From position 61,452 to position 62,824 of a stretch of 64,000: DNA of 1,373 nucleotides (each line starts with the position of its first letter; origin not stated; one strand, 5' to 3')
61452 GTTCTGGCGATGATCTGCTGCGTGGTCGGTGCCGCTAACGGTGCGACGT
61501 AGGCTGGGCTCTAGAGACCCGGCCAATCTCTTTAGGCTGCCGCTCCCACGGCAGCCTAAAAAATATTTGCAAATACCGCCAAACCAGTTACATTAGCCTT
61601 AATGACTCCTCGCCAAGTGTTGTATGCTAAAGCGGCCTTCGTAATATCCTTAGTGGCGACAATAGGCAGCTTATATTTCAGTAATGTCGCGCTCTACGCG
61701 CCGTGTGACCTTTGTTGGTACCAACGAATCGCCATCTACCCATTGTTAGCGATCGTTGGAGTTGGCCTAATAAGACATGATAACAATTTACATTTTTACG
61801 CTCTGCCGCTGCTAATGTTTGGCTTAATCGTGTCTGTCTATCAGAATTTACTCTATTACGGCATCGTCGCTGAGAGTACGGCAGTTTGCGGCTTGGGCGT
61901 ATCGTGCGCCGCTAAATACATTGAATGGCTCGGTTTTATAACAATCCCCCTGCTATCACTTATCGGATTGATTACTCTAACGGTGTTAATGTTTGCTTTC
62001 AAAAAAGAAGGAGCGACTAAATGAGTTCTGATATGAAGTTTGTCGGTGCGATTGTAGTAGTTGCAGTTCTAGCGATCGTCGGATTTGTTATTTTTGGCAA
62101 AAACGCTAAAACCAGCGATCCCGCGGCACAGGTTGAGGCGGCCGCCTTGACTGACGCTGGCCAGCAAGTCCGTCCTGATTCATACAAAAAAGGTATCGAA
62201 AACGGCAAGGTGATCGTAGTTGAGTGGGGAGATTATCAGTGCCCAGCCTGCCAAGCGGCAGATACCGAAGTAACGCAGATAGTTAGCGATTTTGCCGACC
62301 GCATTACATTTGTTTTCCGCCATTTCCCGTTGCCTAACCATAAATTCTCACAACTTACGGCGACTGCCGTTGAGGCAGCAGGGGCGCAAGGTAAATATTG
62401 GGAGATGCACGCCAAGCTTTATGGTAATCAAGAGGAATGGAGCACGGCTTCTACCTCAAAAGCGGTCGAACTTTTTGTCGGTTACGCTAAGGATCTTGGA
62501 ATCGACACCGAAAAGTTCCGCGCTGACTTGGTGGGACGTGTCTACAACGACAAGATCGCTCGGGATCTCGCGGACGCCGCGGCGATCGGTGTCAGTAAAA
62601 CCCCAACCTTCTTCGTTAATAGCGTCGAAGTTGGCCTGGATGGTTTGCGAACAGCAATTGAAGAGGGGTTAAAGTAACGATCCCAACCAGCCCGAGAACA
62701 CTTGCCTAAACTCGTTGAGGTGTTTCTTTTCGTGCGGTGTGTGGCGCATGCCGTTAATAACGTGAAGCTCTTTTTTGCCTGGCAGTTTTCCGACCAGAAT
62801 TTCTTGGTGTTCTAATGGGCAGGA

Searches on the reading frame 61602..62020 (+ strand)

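Call 71: search_protein_families(library=pfam, proteins=[window:61602-62020:+], max_evalue=0.01)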
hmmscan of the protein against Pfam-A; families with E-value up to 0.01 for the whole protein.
window:61602-62020:+ (139 aa): 1 family
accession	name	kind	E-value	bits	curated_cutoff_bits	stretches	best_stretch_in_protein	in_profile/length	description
PF02600.21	DsbB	-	4.7e-11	43.7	22.1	1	11-130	7-145/148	Disulfide bond formation protein DsbB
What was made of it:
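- Checked: DsbB at 61602-62020 and DsbA at 62021-62677 (call 71).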

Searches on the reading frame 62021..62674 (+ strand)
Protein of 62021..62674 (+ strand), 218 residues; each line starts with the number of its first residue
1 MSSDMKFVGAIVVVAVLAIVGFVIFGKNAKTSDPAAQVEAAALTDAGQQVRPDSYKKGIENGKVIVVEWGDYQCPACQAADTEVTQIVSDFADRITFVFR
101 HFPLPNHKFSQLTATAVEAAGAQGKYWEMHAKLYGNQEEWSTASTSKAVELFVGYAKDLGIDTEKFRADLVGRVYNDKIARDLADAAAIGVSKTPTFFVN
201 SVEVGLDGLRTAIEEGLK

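Call 71: search_protein_families(library=pfam, proteins=[window:62021-62674:+], max_evalue=0.01)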
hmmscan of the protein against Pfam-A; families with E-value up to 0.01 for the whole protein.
window:62021-62674:+ (218 aa): 4 families
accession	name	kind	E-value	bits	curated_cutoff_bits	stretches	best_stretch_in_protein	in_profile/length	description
PF13462.12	Thioredoxin_4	-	7.1e-22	78.8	23.2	1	58-212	9-162/165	Thioredoxin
PF01323.26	DSBA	-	1.1e-14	55.1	25.6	1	66-202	2-175/191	DSBA-like thioredoxin domain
PF13743.12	Thioredoxin_5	-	6.9e-05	23.1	27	1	133-199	96-163/186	Thioredoxin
PF13098.12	Thioredoxin_2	-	0.0047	17.7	27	0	60-199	3-81/104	Thioredoxin-like domain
